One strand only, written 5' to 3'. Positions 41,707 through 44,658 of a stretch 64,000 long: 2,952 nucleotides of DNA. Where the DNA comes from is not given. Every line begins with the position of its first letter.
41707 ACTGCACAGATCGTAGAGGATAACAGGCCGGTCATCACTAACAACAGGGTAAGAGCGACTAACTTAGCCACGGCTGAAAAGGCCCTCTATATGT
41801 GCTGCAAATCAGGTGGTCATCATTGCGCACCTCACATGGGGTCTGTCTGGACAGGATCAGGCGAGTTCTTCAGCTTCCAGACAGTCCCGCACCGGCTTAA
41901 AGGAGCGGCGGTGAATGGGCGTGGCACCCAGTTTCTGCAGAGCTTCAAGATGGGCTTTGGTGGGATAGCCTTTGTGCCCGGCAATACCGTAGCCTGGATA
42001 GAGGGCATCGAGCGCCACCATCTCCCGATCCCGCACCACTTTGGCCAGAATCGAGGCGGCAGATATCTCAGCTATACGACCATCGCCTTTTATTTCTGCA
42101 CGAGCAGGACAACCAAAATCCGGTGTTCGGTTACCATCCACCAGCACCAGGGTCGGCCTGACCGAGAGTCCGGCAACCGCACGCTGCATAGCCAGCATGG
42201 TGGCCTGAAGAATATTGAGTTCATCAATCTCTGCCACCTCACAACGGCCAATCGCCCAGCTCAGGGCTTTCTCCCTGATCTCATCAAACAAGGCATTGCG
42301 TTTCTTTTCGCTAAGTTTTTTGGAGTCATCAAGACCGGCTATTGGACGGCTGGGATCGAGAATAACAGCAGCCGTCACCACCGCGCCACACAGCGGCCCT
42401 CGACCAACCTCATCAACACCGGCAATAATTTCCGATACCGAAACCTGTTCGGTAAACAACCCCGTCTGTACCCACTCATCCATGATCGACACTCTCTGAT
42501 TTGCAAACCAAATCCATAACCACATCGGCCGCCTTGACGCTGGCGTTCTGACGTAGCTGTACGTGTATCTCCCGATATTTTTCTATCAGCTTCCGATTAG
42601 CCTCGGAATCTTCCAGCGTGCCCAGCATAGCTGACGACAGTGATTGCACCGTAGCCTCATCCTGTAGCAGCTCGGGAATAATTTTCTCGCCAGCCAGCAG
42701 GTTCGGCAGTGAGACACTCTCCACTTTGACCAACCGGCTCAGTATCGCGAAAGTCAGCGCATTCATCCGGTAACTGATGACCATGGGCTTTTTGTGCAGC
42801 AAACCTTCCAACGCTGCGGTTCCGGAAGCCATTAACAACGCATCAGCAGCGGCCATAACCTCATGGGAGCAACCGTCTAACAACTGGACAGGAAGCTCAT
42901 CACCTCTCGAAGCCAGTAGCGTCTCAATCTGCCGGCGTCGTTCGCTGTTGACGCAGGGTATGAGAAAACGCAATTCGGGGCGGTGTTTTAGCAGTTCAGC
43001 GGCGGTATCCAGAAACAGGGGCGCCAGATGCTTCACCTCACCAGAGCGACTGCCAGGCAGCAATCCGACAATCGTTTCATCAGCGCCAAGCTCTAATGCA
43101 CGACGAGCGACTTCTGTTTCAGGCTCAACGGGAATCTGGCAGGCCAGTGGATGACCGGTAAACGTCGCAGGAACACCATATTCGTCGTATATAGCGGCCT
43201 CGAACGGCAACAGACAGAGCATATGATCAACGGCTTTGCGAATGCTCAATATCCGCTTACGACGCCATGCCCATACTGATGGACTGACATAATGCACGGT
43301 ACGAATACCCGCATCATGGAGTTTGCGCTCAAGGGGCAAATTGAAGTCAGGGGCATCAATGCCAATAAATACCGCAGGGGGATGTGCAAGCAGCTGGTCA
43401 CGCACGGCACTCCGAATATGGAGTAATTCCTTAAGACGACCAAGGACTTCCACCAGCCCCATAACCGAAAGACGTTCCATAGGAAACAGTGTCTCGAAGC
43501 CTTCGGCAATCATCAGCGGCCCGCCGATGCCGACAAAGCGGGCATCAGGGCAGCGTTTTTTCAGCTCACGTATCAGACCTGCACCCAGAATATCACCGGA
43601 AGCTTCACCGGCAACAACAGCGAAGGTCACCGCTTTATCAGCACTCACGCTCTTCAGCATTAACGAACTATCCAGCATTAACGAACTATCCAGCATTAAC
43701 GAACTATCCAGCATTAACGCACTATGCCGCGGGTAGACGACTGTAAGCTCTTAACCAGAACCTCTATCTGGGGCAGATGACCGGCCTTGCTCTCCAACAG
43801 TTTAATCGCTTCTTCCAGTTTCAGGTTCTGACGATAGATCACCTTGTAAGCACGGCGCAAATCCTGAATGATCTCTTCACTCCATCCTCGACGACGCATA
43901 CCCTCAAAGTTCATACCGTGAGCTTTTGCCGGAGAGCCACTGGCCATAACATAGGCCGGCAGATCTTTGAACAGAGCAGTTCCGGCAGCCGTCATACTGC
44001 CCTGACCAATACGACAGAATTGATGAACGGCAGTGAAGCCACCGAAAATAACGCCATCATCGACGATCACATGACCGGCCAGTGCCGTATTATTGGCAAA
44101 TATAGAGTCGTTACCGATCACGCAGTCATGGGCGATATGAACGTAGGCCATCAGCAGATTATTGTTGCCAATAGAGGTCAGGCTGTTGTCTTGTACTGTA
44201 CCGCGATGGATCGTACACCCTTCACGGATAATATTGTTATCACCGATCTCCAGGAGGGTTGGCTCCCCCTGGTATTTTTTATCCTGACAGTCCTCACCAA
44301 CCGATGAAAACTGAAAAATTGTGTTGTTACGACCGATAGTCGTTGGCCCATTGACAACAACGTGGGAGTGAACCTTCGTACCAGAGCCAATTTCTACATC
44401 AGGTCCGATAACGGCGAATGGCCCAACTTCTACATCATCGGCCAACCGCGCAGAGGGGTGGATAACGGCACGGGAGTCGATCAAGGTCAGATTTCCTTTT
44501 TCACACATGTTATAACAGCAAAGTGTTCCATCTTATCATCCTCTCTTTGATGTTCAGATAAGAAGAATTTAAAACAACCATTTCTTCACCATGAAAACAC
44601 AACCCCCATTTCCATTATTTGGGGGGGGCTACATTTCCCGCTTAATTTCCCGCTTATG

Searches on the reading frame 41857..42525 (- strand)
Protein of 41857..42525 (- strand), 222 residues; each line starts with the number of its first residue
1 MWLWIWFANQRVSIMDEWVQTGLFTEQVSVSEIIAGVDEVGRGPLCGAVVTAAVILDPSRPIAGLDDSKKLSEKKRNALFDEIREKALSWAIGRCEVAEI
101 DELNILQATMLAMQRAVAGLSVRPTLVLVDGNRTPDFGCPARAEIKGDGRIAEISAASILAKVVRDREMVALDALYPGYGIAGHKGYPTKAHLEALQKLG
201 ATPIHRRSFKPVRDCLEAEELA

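Call 7: search_protein_families(library=pfam, proteins=[window:41857-42525:-], max_evalue=0.001)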
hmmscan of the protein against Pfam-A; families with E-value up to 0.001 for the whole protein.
window:41857-42525:- (222 aa): 1 family
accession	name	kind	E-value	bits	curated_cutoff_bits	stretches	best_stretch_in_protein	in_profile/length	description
PF01351.25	RNase_HII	-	2e-44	152.3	25.8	1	35-211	1-198/199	Ribonuclease HII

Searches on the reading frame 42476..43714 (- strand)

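Call 7: search_protein_families(library=pfam, proteins=[window:42476-43714:-], max_evalue=0.001)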
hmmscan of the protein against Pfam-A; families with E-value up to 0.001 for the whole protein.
window:42476-43714:- (412 aa): 1 family
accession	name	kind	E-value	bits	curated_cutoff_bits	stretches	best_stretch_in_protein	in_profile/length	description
PF02684.21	LpxB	-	1.8e-114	383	22.6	1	32-391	2-363/374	Lipid-A-disaccharide synthetase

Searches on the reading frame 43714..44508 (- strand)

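Call 7: search_protein_families(library=pfam, proteins=[window:43714-44508:-], max_evalue=0.001)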
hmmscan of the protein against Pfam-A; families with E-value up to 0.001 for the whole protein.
window:43714-44508:- (264 aa): 4 families
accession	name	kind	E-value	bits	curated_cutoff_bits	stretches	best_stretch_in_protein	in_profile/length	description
PF00132.30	Hexapep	-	6e-28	95.8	27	2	111-144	2-35/36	Bacterial transferase hexapeptide (six repeats)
PF13720.11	Acetyltransf_11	-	6.8e-25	87.7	24.5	1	182-263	1-82/82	Udp N-acetylglucosamine O-acyltransferase; Domain 2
PF25084.1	LbH_EIF2B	-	6.2e-07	29.8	54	0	36-104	8-74/105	EIF2B subunit epsilon LbH domain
PF25087.1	GMPPB_C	-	4.5e-05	23.5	39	0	14-53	5-44/110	GMPPB C-terminal domain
